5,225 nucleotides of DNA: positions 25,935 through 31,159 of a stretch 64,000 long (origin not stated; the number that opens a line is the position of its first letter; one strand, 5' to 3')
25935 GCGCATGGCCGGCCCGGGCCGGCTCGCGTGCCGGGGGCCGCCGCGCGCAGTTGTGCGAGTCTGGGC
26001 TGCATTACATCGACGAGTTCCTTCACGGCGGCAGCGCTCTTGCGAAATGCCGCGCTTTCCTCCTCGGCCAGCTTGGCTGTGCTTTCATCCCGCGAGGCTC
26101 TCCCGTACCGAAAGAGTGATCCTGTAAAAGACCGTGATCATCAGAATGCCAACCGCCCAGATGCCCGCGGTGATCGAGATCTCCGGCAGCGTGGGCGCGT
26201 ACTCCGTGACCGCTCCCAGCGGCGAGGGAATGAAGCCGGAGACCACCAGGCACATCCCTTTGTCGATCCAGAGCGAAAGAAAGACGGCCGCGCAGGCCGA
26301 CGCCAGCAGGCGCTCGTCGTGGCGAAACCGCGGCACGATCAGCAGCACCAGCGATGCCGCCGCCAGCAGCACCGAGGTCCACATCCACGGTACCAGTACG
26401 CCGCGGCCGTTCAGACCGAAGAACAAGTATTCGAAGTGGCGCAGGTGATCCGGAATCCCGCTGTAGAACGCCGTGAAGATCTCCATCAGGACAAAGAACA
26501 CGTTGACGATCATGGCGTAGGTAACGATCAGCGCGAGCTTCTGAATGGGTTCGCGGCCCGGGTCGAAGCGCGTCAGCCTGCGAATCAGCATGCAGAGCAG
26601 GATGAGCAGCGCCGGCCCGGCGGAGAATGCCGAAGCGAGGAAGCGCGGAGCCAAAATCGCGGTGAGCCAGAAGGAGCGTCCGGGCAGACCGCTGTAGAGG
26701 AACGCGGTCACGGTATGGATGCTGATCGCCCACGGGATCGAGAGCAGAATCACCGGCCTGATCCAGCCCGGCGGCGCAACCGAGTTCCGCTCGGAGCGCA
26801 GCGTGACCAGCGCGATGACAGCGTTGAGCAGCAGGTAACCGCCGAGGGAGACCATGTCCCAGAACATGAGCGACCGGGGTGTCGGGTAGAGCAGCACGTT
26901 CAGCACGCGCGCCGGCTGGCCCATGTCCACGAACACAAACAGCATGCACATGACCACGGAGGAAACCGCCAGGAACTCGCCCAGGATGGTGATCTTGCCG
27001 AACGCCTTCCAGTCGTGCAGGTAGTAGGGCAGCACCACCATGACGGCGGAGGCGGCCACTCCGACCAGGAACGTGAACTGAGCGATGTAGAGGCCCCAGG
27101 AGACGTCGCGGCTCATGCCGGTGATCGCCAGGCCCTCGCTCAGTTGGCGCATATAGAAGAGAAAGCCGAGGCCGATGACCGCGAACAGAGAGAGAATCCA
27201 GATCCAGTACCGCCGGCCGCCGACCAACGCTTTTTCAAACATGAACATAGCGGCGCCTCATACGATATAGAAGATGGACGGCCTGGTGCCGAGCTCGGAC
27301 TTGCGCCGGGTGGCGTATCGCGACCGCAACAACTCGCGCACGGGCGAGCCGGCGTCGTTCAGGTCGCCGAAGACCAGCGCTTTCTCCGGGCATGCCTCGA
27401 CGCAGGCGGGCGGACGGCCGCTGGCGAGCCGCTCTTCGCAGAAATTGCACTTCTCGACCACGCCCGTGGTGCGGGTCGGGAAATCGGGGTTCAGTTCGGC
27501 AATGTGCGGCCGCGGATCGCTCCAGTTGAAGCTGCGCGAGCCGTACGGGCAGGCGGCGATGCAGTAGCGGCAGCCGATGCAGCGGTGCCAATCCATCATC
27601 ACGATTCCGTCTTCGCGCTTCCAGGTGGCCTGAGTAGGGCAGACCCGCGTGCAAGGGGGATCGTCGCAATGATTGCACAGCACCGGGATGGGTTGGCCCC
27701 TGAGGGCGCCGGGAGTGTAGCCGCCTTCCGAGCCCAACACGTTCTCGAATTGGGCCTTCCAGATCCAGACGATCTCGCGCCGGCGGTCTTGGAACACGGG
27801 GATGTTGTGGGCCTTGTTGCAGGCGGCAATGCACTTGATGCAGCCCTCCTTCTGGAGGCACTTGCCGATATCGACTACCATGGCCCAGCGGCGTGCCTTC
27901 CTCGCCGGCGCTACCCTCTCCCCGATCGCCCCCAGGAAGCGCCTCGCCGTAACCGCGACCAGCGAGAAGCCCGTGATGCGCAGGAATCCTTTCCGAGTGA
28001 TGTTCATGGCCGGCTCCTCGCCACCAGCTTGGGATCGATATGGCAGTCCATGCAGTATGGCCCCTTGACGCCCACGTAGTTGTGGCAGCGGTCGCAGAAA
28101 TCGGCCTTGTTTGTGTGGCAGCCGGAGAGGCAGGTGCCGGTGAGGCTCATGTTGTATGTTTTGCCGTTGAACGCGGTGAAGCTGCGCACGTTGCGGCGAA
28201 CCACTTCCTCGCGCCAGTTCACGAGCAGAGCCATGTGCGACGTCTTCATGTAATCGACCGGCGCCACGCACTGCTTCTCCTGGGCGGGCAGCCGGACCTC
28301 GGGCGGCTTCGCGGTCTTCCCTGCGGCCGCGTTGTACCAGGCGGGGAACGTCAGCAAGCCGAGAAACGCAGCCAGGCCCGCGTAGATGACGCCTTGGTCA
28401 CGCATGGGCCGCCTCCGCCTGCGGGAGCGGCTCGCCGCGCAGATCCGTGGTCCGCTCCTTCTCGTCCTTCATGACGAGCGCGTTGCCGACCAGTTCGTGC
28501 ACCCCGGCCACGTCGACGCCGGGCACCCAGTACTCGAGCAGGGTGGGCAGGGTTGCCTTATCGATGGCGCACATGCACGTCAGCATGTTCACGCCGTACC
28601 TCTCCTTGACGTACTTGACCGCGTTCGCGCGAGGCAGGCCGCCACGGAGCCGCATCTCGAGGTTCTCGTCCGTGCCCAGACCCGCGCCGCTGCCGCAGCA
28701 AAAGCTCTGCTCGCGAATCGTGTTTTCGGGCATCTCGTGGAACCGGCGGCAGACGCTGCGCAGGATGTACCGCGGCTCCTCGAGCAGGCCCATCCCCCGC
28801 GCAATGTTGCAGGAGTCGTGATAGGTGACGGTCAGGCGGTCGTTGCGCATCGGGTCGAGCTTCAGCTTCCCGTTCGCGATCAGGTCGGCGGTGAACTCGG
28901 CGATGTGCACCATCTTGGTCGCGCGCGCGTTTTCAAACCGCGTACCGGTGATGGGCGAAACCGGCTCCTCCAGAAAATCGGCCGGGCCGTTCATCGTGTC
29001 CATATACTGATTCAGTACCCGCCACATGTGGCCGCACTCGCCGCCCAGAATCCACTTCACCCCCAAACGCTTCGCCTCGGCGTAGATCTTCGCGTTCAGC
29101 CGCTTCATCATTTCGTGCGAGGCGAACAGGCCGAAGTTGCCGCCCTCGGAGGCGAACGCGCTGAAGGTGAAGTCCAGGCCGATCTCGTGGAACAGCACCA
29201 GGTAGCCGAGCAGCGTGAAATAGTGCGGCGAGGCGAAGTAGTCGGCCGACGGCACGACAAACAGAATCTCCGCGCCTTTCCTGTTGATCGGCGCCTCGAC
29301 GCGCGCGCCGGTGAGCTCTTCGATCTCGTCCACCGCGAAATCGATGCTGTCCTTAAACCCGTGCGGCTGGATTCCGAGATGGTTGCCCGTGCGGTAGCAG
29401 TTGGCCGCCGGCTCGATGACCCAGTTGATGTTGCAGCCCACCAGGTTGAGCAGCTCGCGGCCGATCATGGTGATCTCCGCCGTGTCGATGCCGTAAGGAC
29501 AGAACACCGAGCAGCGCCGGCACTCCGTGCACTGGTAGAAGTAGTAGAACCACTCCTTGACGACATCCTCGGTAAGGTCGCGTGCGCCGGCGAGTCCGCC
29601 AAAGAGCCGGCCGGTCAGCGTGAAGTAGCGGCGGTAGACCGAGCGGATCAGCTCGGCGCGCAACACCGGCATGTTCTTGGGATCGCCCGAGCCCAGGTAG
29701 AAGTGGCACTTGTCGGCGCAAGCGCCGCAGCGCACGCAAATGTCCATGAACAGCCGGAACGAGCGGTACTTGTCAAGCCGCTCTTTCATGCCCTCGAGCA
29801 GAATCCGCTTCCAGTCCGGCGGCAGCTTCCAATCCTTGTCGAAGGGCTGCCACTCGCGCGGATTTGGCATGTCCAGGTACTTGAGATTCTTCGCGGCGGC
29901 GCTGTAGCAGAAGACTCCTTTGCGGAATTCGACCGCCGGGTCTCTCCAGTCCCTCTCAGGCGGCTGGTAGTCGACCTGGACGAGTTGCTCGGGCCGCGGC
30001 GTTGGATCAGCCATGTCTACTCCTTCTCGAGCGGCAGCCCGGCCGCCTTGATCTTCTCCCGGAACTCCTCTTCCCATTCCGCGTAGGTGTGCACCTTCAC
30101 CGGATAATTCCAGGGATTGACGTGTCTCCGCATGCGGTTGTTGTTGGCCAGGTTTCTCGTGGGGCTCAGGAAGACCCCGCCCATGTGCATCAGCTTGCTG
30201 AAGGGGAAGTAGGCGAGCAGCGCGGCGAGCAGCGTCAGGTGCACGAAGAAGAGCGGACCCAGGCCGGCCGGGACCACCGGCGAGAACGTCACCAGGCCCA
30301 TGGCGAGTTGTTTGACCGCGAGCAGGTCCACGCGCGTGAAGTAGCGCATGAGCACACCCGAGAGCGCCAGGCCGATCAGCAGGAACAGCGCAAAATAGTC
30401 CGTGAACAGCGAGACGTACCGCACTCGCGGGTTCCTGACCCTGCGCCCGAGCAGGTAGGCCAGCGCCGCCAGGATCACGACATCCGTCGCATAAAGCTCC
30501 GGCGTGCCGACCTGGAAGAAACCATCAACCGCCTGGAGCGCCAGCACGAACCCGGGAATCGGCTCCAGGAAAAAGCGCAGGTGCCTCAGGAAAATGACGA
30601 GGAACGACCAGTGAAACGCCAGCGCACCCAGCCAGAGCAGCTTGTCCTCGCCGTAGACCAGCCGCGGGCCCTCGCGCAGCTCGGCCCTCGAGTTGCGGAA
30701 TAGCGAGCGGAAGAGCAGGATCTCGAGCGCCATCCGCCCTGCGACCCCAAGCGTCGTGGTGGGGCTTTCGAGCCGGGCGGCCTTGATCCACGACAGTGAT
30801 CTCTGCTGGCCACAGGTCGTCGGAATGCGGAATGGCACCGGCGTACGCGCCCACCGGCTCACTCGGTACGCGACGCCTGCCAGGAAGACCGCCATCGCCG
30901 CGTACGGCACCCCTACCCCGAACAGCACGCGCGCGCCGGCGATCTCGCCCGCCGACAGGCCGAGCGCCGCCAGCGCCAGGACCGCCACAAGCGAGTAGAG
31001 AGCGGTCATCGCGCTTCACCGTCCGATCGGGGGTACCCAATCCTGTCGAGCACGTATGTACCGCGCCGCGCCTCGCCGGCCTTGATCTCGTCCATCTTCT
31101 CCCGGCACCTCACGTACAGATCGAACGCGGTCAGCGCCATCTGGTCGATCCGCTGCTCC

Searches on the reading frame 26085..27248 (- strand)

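Call 3: search_protein_families(library=pfam, proteins=[window:26085-27248:-], max_evalue=0.01)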
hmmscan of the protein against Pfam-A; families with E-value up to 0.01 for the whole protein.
window:26085-27248:- (387 aa): 2 families
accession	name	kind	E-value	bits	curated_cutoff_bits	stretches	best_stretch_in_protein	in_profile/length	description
PF03916.19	NrfD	-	3.4e-36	125.9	25.8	1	43-323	3-294/313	Polysulphide reductase, NrfD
PF04893.22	Yip1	-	0.0012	19.2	28.6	1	158-326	17-170/173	Yip1 domain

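Call 6: search_protein_families(library=ncbifam, proteins=[window:26085-27248:-], max_evalue=0.001)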
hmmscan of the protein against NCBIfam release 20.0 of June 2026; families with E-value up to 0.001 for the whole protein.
window:26085-27248:- (387 aa): 3 families
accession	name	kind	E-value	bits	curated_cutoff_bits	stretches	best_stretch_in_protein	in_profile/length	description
NF045798.1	DsrP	equivalog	1.8e-143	478.1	350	1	3-383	1-345/346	sulfate reduction electron transfer complex DsrMKJOP subunit DsrP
NF041784.1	mnquin_red_QrcD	equivalog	1.3e-13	51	570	2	203-377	223-397/408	menaquinone reductase integral membrane subunit QrcD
NF011568.0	PRK14992.1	equivalog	3.8e-09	36.4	314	1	45-229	13-193/341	tetrathionate reductase subunit TtrC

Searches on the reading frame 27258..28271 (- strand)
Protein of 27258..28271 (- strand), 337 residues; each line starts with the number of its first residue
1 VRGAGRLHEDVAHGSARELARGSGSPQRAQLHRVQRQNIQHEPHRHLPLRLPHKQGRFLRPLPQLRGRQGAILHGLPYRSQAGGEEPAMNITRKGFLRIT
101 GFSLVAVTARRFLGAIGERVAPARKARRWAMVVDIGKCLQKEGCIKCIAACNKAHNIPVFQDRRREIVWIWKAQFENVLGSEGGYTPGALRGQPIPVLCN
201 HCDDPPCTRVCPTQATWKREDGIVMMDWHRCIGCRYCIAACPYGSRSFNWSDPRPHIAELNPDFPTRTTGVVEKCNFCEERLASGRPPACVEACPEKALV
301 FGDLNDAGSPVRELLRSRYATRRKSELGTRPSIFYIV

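Call 3: search_protein_families(library=pfam, proteins=[window:27258-28271:-], max_evalue=0.01)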
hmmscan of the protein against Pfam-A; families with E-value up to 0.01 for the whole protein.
window:27258-28271:- (337 aa): 11 families
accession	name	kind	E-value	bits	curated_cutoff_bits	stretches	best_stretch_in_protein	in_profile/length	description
PF13247.11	Fer4_11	-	1.3e-20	73.9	26.2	2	195-251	6-64/100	4Fe-4S dicluster domain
PF12838.12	Fer4_7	-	1.5e-10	41.8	27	1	230-298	1-52/52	4Fe-4S dicluster domain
PF13187.11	Fer4_9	-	2.1e-09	37.7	27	2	230-298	1-51/52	4Fe-4S dicluster domain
PF13237.11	Fer4_10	-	7.2e-08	32.7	25.5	2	227-295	5-53/53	4Fe-4S dicluster domain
PF12837.12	Fer4_6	-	3e-06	27.4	25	1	229-244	7-22/24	4Fe-4S binding domain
PF00037.32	Fer4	-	1.5e-05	25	21.1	1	227-244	4-21/24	4Fe-4S binding domain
PF25160.1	LdpA_Fe-S-bd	-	3.9e-05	23.8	27.6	1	205-244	7-41/49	LdpA Fe-S cluster-binding domain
PF13183.11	Fer4_8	-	9.7e-05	23.3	27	1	229-297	3-67/68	4Fe-4S dicluster domain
PF12797.12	Fer4_2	-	0.00022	21.4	24.5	1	224-243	3-22/22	4Fe-4S binding domain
PF13484.11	Fer4_16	-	0.0048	18.1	30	0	230-244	1-15/66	4Fe-4S double cluster binding domain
PF12800.12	Fer4_4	-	0.0076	17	24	1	229-244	2-17/17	4Fe-4S binding domain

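Call 6: search_protein_families(library=ncbifam, proteins=[window:27258-28271:-], max_evalue=0.001)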
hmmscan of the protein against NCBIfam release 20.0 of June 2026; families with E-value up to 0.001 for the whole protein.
window:27258-28271:- (337 aa): 32 families (the best 25 are shown)
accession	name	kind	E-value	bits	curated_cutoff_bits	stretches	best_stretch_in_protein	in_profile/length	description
NF045797.1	DsrO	equivalog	3.3e-88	295.1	200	1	89-337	1-235/235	sulfate reduction electron transfer complex DsrMKJOP subunit DsrO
NF041782.1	mnquin_red_QrcC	equivalog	2e-44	152.1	400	2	129-284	1-157/239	menaquinone reductase iron-sulfur cluster-binding subunit QrcC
NF011569.0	PRK14993.1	equivalog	4.5e-41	140.9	416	1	122-336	37-222/244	tetrathionate reductase subunit TtrB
TIGR03149.1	cyt_nit_nrfC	equivalog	3.5e-40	137.7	377.6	1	92-336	3-216/225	cytochrome c nitrite reductase Fe-S protein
NF041715.1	arsenate_red_ArrB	equivalog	3.8e-39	134.6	450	2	128-254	2-112/233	arsenate respiratory reductase iron-sulfur subunit ArrB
TIGR02951.1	DMSO_dmsB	equivalog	7.5e-33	113.8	214.1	1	133-306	6-155/161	DMSO/selenate family reductase complex B subunit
TIGR03478.1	DMSO_red_II_bet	subfamily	2.3e-27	95.8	480.7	1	195-336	127-253/321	DMSO reductase family type II enzyme, iron-sulfur subunit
NF008134.0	PRK10882.1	equivalog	4.4e-26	91.7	263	1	199-306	113-210/329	hydrogenase 2 operon protein HybA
NF038355.1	FDH3_beta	equivalog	5.4e-26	91.7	240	1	131-319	5-175/180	formate dehydrogenase FDH3 subunit beta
NF045715.1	sulf_resp_HmcB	equivalog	4.2e-25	88.5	420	1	127-306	35-200/307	sulfate respiration complex iron-sulfur protein HmcB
NF042979.1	EthbenzDh_ebdB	equivalog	3.4e-23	82.1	740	1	198-336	152-275/354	ethylbenzene dehydrogenase subunit beta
NF007658.0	PRK10330.1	equivalog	1.2e-19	70.5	260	1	197-306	56-159/181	electron transport protein HydN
TIGR01582.1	FDH-beta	equivalog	7.9e-19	67.8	334.7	1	199-306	93-184/283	formate dehydrogenase subunit beta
NF009408.0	PRK12769.1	equivalog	1.1e-18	66.7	1003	1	193-301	50-144/659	formate-dependent uric acid utilization protein AegA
NF007382.0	PRK09898.1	equivalog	1e-15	57.8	213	1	90-247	12-172/208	ferredoxin-like protein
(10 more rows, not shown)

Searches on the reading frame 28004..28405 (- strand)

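Call 3: search_protein_families(library=pfam, proteins=[window:28004-28405:-], max_evalue=0.01)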
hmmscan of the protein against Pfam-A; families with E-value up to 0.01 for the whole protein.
window:28004-28405:- (133 aa): 0 families

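Call 6: search_protein_families(library=ncbifam, proteins=[window:28004-28405:-], max_evalue=0.001)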
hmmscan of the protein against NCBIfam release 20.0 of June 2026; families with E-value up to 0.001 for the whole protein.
window:28004-28405:- (133 aa): 1 family
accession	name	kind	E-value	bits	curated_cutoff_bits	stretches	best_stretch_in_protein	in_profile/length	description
NF038038.1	cytoc_DsrJ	equivalog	4.1e-42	143.3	100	1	1-122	1-121/121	sulfate reduction electron transfer complex DsrMKJOP subunit DsrJ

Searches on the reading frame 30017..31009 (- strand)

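Call 6: search_protein_families(library=ncbifam, proteins=[window:30017-31009:-], max_evalue=0.001)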
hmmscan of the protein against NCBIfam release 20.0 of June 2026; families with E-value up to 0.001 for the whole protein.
window:30017-31009:- (330 aa): 3 families
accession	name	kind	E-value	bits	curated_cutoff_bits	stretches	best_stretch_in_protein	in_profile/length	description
NF038037.1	cytob_DsrM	equivalog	8.8e-156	518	300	1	10-329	1-320/320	sulfate reduction electron transfer complex DsrMKJOP subunit DsrM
TIGR00351.1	narI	equivalog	4.2e-08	33.3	105.55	1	123-285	46-212/225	respiratory nitrate reductase subunit gamma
NF045723.1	memb_anch_TmcC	equivalog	1.5e-05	24.6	240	0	138-276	75-195/218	TmcC family electron transfer complex membrane anchor subunit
